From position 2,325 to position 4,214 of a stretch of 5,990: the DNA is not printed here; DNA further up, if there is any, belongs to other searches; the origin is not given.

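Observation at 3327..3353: Replication protein has Arg in place of the invariant Walker A lysine (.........)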

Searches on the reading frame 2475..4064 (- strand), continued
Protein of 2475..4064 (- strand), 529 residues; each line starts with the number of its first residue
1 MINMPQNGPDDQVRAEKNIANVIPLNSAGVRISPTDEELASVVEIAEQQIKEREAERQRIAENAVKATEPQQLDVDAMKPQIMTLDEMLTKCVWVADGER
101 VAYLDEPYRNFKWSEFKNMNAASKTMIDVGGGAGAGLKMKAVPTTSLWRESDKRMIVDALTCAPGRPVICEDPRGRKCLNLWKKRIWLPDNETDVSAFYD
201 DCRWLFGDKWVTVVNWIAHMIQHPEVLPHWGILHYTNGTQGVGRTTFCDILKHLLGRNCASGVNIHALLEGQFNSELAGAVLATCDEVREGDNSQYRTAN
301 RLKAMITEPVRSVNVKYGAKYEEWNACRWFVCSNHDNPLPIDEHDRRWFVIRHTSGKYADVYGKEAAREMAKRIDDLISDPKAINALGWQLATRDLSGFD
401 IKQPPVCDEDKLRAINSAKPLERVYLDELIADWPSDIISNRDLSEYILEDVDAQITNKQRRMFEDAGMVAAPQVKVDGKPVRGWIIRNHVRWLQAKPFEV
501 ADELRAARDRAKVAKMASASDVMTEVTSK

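Call 31: find_related_loci(query=A3, collection=genome_contigs, flank=6000)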
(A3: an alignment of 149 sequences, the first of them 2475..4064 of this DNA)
Query A3 (529 aa) in genome_contigs; peptide patterns used: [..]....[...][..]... (x = any residue, [..] = any of these).
62 stretches matched a pattern; 57 encode a relative of the query (tblastn E <= 1e-3); 57 distinct loci.
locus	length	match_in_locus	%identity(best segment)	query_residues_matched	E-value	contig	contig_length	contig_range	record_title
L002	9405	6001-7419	34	32-529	7e-91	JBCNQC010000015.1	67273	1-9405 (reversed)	MAG: Stenotrophomonas sp. isolate SMAGNO169 Contig15, whole genome shotgun sequence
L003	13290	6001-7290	37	71-505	3e-82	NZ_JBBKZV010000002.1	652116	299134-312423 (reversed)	Variovorax humicola strain KACC 18501 contig00002, whole genome shotgun sequence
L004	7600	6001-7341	36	51-509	3e-82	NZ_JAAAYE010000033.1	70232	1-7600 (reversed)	Paraburkholderia sp. NMBU_R16 contig00033, whole genome shotgun sequence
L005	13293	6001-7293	35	80-523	3e-81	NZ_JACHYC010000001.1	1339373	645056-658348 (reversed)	Variovorax sp. Sphag1AA Ga0365386_01, whole genome shotgun sequence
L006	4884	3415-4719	34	56-508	2e-79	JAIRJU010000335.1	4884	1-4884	MAG: Pseudomonadales bacterium isolate Ast373_bin18 k119_1691067, whole genome shotgun sequence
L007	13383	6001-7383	34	52-529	8e-76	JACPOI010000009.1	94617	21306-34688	MAG: Burkholderiales bacterium isolate NC_groundwater_597_Pr5_B-0.1um_65_17 alan_book_18_scaffold_8391, whole genome sho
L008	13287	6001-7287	35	72-509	2e-74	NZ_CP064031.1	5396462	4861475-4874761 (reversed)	Dyella acidisoli strain 4MZ03 chromosome, complete genome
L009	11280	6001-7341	38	72-528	4e-85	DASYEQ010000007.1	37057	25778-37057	MAG TPA_asm: Burkholderiales bacterium isolate SMAG_U4991 k141_2177559, whole genome shotgun sequence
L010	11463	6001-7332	34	36-492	1e-70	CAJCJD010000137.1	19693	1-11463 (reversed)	Candidatus Eremiobacteraeota bacterium isolate BOG_genome_mining.93 genome assembly, contig: k141_12676959, whole genome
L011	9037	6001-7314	33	76-519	1e-69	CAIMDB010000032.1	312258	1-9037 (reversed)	MAG: uncultured Sphingomonadales bacterium isolate Ja1_bin-3719 genome assembly, contig: bin-3719:32/38, whole genome sh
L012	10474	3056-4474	30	41-519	5e-67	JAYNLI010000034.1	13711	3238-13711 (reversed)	MAG: Bordetella sp. isolate 139542_COM_maxbin_bins.tsv.180 NODE_6524_length_13711_cov_5.709578, whole genome shotgun seq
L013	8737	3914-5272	32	43-505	2e-65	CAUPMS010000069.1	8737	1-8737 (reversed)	MAG TPA_asm: uncultured Ralstonia sp. isolate SRR19149278_bin.1_MetaWRAP_v1.3_MAG genome assembly, contig: ERZ21660142.1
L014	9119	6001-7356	32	51-519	8e-65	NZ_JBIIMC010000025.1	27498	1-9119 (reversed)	MAG: Sphingorhabdus sp. isolate ME2002-06-05pf_3300043568_group1_bin182 Rohwer_bin2049_scaffold_289_c2, whole genome sho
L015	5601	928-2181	33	81-512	6e-65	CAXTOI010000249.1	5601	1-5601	MAG TPA_asm: uncultured Novosphingobium sp. isolate public_SRR14722173_metawrap_bin.1 genome assembly, contig: public_SR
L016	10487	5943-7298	31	44-492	2e-64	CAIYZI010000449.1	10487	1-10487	MAG: uncultured beta proteobacterium isolate B4coas_bin-0731 genome assembly, contig: bin-0731:449/760, whole genome sho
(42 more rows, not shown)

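Call 36: search_dna_similar(query=window:2475-4064:-, collection=plasmids, mode=protein, max_rows=25)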
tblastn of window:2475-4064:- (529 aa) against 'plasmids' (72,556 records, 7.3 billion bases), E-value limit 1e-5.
Records with a match: 13; places in all: 14; records where one place covers at least 80% of the query: 4.
Best place of each record, by identity: 80-90% 1; <60% 12.
By first word of the organism name: Klebsiella 4; Escherichia 3; Proteus 1; Moellerella 1; Pleomorphomonas 1; Vibrio 1; Rhizobium 1; Methylobacterium 1.
By predicted mobility (MOB-suite, as given by PLSDB): non-mobilizable 13.
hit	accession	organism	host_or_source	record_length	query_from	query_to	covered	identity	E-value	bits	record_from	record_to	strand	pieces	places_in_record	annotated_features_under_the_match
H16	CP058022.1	Escherichia coli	culture,Pooled sheep faecal samples ...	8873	1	529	100%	81.5%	0e+0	857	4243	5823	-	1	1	hypothetical protein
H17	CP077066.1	Escherichia coli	pig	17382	40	528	92%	33.8%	4e-75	266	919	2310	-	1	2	PriCT-2 domain-containing protein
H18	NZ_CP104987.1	Proteus mirabilis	chicken,cell culture,feces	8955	52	528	90%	33.5%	2e-74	263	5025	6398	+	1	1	DUF5906 domain-containing protein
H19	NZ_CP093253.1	Moellerella wisconsensis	whole organism,Food: Red deer meat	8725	58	512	86%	35.0%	2e-73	261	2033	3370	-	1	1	DUF5906 domain-containing protein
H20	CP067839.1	Klebsiella pneumoniae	Homo sapiens,respiratory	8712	153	508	67%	28.4%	1e-28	128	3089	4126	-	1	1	hypothetical protein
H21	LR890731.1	Klebsiella pneumoniae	Homo sapiens,urine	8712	153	508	67%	28.4%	1e-28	128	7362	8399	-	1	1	record has no annotation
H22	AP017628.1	Pleomorphomonas sp. SM30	-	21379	155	504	66%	24.7%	9e-10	90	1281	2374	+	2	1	hypothetical protein (x2)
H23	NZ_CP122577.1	Klebsiella pneumoniae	Homo sapiens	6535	164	441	53%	29.3%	2e-16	90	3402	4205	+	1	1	primase-helicase family protein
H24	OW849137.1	Klebsiella oxytoca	Homo sapiens,Complejo Asistencial ...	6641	164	441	53%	29.0%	3e-17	93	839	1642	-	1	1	hypothetical protein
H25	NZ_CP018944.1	Escherichia coli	Homo sapiens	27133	139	364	43%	26.2%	2e-8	65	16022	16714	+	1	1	CHC2 zinc finger domain-containing protein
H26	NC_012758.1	Vibrio vulnificus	-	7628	210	417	39%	25.9%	6e-9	67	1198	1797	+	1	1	primase-helicase family protein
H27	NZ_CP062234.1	Rhizobium sp. TH2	Sainfoin,pure bacterial culture,Nodule ...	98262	208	405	37%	26.8%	5e-8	64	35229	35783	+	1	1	DUF5906 domain-containing protein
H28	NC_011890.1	Methylobacterium nodulans ORS 2060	-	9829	213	351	26%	31.9%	2e-6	59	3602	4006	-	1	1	DUF5906 domain-containing protein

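Call 37: search_dna_similar(query=window:2475-4064:-, collection=phages, mode=protein, max_rows=25)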
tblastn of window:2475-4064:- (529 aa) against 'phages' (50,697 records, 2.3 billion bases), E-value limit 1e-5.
Records with a match: 352; places in all: 352; records where one place covers at least 80% of the query: 0.
Best place of each record, by identity: <60% 352.
By first word of the organism name: Salmonella 84; Pseudomonas 73; Vibrio 48; Klebsiella 25; Escherichia 11; Bordetella 9; Providencia 7; Serratia 7; Stenotrophomonas 7; Roseobacter 6; and 34 more.
By host as written in the record: - 47; Pseudomonas aeruginosa 31; Pseudomonas aeruginosa PAO1 22; Salmonella enterica subsp. enterica serovar Typhimurium 20; Salmonella enterica 17; Salmonella sp. 9; Bordetella bronchiseptica ATCC 10580 9; Vibrio cholerae 2095 9; and 109 more.
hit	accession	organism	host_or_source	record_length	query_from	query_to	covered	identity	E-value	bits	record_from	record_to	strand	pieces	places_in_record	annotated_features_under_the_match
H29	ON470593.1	Escherichia phage vB_EcoM-683R1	Escherichia coli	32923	76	486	78%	26.3%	1e-21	105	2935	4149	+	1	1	hypothetical protein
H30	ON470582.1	Escherichia phage vB_EcoM-689R2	Escherichia coli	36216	76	486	78%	26.3%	1e-21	105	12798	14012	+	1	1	hypothetical protein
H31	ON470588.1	Escherichia phage vB_EcoM-611R5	Escherichia coli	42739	76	486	78%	26.3%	1e-21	105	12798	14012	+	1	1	hypothetical protein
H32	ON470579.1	Escherichia phage vB_EcoM-606R2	Escherichia coli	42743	76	486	78%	26.3%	1e-21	105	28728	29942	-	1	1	hypothetical protein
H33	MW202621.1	Caudoviricetes sp.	Manatee Spring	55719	137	515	72%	25.4%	1e-11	74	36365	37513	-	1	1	virulence associated protein E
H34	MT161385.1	Xanthomonas phage FoX4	Xanthomonas campestris pv. campestris ...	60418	141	515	71%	23.7%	3e-11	72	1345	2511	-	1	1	putative primase-polymerase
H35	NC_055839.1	Xanthomonas phage FoX4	Xanthomonas campestris pv. campestris ...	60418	141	515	71%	23.7%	3e-11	72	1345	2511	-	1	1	DNA primase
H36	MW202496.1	Caudoviricetes sp.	Manatee Spring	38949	145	484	64%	25.9%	8e-12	74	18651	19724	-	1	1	virulence associated protein E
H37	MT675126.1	Providencia phage vB_PreS-PatoteraRojo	Providencia rettgeri B0142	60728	156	491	64%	25.1%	8e-11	71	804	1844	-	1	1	DNA primase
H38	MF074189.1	Sinorhizobium phage phiM5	Sinorhizobium meliloti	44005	149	485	64%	24.5%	5e-8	62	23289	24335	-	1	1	Bifunctional DNA primase/polymerase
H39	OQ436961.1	Salmonella phage ST-W139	Salmonella enterica subsp. enterica ...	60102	167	485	60%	25.2%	8e-13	77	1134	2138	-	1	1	primase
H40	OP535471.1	Salmonella phage STP11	Salmonella enterica subsp. enterica ...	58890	167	485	60%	25.2%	8e-13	77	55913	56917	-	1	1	hypothetical protein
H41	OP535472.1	Salmonella phage SEP13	Salmonella enterica subsp. enterica ...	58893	167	485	60%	25.2%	8e-13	77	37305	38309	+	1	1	hypothetical protein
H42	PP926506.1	Salmonella phage PMBT19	Salmonella sp. L2-112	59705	167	485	60%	25.1%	2e-12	76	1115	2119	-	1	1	hypothetical protein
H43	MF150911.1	Ralstonia phage DU_RP_II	Ralstonia solanacearum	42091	140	447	58%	25.8%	1e-13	80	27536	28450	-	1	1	integrase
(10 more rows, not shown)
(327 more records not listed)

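Call 40: get_annotated_region(hit=H17, flank=1500)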
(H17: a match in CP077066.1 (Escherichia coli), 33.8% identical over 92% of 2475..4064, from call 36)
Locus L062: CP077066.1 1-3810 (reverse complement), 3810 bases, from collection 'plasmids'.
description: Escherichia coli strain Q4552 plasmid pECQ4552_IHU03, complete sequence
organism: Escherichia coli (NCBI taxid 562)
taxonomy: Bacteria; Pseudomonadota; Gammaproteobacteria; Enterobacterales; Enterobacteriaceae; Escherichia; Escherichia coli
host: -; source: pig; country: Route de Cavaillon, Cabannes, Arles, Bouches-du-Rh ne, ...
typing (MOB-suite, as given by PLSDB): non-mobilizable
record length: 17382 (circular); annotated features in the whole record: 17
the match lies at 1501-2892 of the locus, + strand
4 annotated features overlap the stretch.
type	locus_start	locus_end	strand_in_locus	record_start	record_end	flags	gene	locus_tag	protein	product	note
CDS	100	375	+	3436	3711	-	-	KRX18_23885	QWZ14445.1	hypothetical protein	-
CDS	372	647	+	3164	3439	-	-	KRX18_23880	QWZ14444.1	hypothetical protein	-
CDS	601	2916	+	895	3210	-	-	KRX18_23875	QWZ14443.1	PriCT-2 domain-containing protein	-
CDS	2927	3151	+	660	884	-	-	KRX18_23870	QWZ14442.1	hypothetical protein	-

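Call 41: get_annotated_region(hit=H20, flank=1500)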
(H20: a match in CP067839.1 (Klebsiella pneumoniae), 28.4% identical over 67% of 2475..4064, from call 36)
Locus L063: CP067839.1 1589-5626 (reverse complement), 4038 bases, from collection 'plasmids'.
description: Klebsiella pneumoniae strain ARLG-3223 plasmid pC277_3, complete sequence
organism: Klebsiella pneumoniae (NCBI taxid 573)
taxonomy: Bacteria; Pseudomonadota; Gammaproteobacteria; Enterobacterales; Enterobacteriaceae; Klebsiella; Klebsiella pneumoniae
host: -; source: Homo sapiens,respiratory; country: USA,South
typing (MOB-suite, as given by PLSDB): non-mobilizable
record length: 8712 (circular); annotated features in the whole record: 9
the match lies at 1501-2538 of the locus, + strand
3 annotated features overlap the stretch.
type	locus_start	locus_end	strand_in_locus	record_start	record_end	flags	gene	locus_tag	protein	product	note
CDS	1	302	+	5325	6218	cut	-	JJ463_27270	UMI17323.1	tyrosine-type recombinase/integrase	-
CDS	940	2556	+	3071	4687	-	-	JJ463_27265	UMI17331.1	hypothetical protein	-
CDS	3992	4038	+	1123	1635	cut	-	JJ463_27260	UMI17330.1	hypothetical protein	-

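Call 42: get_annotated_region(hit=H23, flank=1500)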
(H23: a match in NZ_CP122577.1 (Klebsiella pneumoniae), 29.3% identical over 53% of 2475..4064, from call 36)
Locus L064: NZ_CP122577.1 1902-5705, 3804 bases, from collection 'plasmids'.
description: Klebsiella pneumoniae strain KP-2683-1 plasmid pKP-2683-1-6.5, complete sequence
organism: Klebsiella pneumoniae (NCBI taxid 573)
taxonomy: Bacteria; Pseudomonadota; Gammaproteobacteria; Enterobacterales; Enterobacteriaceae; Klebsiella; Klebsiella pneumoniae
host: -; source: Homo sapiens; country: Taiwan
typing (MOB-suite, as given by PLSDB): non-mobilizable
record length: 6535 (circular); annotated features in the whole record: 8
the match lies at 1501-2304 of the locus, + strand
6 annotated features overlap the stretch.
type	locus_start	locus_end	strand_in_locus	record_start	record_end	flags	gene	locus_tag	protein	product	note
CDS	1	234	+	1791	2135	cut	-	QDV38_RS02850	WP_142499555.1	hypothetical protein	-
CDS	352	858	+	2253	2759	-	-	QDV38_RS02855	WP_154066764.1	hypothetical protein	-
CDS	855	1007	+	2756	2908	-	-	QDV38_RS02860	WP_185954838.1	hypothetical protein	-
CDS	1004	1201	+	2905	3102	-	-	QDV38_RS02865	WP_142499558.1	hypothetical protein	-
CDS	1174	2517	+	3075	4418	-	-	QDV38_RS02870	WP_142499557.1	primase-helicase family protein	-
CDS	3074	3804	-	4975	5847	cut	-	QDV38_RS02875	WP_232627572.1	recombinase family protein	GO:0006310 - DNA recombination [Evidence IEA]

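Call 43: get_annotated_region(hit=H29, flank=1500)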
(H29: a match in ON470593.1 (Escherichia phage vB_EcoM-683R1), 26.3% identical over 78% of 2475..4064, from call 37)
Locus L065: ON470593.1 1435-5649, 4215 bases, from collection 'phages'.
description: Escherichia phage vB_EcoM-683R1, partial genome.
organism: Escherichia phage vB_EcoM-683R1 (NCBI taxid 2946088)
taxonomy: Viruses; Duplodnaviria; Heunggongvirae; Uroviricota; Caudoviricetes
host: Escherichia coli; source: -; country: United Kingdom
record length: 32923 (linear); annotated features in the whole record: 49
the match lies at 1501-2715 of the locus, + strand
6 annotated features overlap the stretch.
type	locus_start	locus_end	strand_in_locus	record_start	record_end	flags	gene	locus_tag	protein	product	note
CDS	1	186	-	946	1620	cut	-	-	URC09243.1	repressor protein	-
CDS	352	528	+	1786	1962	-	-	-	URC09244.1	HTH cro/C1-type domain-containing protein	-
CDS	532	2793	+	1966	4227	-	-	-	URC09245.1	hypothetical protein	-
CDS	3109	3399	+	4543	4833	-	-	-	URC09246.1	hypothetical protein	-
CDS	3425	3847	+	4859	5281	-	-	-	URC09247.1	antitermination protein Q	-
CDS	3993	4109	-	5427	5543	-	-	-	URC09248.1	hypothetical protein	-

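Call 44: get_annotated_region(hit=H39, flank=1500)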
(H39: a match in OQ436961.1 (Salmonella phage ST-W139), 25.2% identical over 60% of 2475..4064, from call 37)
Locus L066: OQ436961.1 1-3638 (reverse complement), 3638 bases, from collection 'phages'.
description: Salmonella phage ST-W139, complete genome.
organism: Salmonella phage ST-W139 (NCBI taxid 3032375)
taxonomy: Viruses
host: Salmonella enterica subsp. enterica serovar Typhimurium; source: sewage; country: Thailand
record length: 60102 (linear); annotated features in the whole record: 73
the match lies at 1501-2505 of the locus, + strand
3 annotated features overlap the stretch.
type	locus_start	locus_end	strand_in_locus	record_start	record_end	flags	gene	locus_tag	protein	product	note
CDS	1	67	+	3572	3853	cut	-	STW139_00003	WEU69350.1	hypothetical protein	-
CDS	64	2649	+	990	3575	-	-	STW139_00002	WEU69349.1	primase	-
CDS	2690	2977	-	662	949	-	-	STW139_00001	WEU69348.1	hypothetical protein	-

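Call 46: find_related_loci(query=A3, collection=viral_contigs, flank=8000)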
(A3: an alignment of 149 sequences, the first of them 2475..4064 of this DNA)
Query A3 (529 aa) in viral_contigs; peptide patterns used: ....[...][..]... (x = any residue, [..] = any of these).
37 stretches matched a pattern; 37 encode a relative of the query (tblastn E <= 1e-3); 37 distinct loci.
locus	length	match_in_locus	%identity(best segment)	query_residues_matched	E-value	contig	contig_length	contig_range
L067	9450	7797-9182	34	40-526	2e-79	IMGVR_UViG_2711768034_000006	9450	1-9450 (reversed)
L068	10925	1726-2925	34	82-493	3e-70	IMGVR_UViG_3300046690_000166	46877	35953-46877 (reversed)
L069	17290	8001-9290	34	53-492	2e-68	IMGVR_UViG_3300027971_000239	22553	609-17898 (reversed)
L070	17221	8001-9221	34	74-492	5e-68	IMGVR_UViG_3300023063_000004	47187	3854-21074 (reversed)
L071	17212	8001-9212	35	74-493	4e-66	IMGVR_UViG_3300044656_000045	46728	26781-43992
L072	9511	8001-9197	33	82-493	7e-66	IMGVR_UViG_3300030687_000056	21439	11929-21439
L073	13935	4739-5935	33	82-493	7e-66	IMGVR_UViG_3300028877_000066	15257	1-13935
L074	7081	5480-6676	33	82-493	7e-66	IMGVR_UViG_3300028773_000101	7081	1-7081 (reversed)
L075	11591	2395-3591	33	82-493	7e-66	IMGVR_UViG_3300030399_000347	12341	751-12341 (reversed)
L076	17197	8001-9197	33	82-493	7e-66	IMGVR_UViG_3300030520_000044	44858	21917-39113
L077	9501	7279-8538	34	75-504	8e-66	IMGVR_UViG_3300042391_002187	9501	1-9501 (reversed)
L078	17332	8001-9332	33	29-494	3e-65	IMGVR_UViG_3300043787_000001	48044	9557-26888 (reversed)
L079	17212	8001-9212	34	74-493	7e-64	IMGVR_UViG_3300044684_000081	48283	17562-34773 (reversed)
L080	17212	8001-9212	33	74-493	2e-63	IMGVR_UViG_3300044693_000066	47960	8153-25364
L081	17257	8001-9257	33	74-504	2e-62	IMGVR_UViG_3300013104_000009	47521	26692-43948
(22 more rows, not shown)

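Call 56: search_dna_similar(query=P0028, collection=phages, mode=protein, max_rows=40)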
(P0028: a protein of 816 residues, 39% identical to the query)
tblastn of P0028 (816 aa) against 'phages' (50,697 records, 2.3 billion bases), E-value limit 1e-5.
Records with a match: 307; places in all: 307; records where one place covers at least 80% of the query: 0.
Best place of each record, by identity: <60% 307.
By first word of the organism name: Salmonella 89; Vibrio 26; Klebsiella 25; Proteus 21; Pseudomonas 18; Aeromonas 14; Escherichia 13; Rhizobium 12; Providencia 8; Serratia 7; and 35 more.
By host as written in the record: - 44; Salmonella enterica subsp. enterica serovar Typhimurium 24; Salmonella enterica 17; Proteus mirabilis 15; Salmonella sp. 10; Klebsiella pneumoniae 8; Pseudomonas aeruginosa 7; Salmonella enterica subsp. enterica serovar Enteritidis 5; and 119 more.
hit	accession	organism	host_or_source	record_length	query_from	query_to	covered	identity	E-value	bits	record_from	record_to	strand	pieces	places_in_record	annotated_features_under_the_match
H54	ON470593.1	Escherichia phage vB_EcoM-683R1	Escherichia coli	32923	383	772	48%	28.8%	3e-32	141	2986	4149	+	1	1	hypothetical protein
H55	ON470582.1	Escherichia phage vB_EcoM-689R2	Escherichia coli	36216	383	772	48%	28.8%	3e-32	141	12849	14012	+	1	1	hypothetical protein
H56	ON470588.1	Escherichia phage vB_EcoM-611R5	Escherichia coli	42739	383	772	48%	28.8%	3e-32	141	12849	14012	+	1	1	hypothetical protein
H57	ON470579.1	Escherichia phage vB_EcoM-606R2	Escherichia coli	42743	383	772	48%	28.8%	3e-32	141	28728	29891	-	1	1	hypothetical protein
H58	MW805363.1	Octadecabacter Antarctic BD virus 1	Octadecabacter sp. strain IceBac 419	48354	412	775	45%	24.4%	8e-11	72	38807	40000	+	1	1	DNA primase/polymerase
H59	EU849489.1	Stenotrophomonas phage S1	-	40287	368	714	43%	24.6%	3e-10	71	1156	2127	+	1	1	gp1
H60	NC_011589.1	Stenotrophomonas phage S1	Stenotrophomonas maltophilia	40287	368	714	43%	24.6%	3e-10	71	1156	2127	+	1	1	DNA primase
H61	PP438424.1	Microcystis phage Mel-JY33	Microcystis elabens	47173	406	724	39%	26.3%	1e-11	75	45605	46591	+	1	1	DNA primase/polymerase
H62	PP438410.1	Nostoc phage Nsp-JY18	Nostoc sp.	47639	406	724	39%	26.3%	1e-11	75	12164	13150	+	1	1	DNA primase/polymerase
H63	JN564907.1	Burkholderia phage vB_BceS_AH2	Burkholderia cenocepacia C6433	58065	480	770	36%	27.9%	8e-19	98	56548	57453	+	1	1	primase-polymerase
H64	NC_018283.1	Burkholderia phage vB_BceS_AH2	Burkholderia cenocepacia C6433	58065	480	770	36%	27.9%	8e-19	98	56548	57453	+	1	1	DNA primase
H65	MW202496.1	Caudoviricetes sp.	Manatee Spring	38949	449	770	39%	25.1%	4e-14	83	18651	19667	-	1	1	virulence associated protein E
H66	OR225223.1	Sphingomonas phage Carli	Sphingomonas sp. LR55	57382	448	770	40%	24.9%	2e-12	78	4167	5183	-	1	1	DNA primase/helicase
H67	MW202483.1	Caudoviricetes sp.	Manatee Spring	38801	430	700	33%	29.6%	1e-12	79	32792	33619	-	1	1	virulence associated protein E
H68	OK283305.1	Roseobacter phage RDJL3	Roseobacter denitrificans OCh 114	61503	472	705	29%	34.0%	3e-27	125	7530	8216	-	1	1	integrase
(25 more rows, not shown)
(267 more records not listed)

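Call 57: get_annotated_region(hit=H68, flank=1500)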
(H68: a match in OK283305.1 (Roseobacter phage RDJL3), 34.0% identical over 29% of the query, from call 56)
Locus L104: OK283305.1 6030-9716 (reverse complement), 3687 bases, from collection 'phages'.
description: Roseobacter phage RDJL3, complete genome.
organism: Roseobacter phage RDJL3 (NCBI taxid 2880884)
taxonomy: Viruses; Duplodnaviria; Heunggongvirae; Uroviricota; Caudoviricetes
host: Roseobacter denitrificans OCh 114; source: sea water; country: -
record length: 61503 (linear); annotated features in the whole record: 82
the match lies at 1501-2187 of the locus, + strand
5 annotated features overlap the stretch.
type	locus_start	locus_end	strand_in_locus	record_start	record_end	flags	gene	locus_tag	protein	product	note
CDS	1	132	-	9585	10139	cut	-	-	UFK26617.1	hypothetical protein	-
CDS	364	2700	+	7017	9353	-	-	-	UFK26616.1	integrase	-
CDS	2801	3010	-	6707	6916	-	-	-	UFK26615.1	hypothetical protein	-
CDS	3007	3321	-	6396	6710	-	-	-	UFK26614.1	hypothetical protein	-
CDS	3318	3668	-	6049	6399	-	-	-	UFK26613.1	hypothetical protein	-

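Call 58: get_annotated_region(hit=H63, flank=1500)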
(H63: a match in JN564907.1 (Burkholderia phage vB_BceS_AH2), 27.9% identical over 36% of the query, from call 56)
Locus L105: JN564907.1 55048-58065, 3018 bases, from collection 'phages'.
description: Burkholderia phage AH2, complete genome.
organism: Burkholderia phage vB_BceS_AH2 (NCBI taxid 1133022)
taxonomy: Viruses; Duplodnaviria; Heunggongvirae; Uroviricota; Caudoviricetes; Casjensviridae; Ahduovirus; Burkholderia virus AH2
host: Burkholderia cenocepacia C6433; source: -; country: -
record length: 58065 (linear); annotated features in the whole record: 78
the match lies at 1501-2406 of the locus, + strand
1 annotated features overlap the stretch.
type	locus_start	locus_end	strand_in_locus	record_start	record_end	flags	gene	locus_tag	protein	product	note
CDS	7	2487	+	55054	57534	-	-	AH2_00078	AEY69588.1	primase-polymerase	gp78; similar to Burkholderia phage BcepNazgul DR0530-like primase (NP_919008.2)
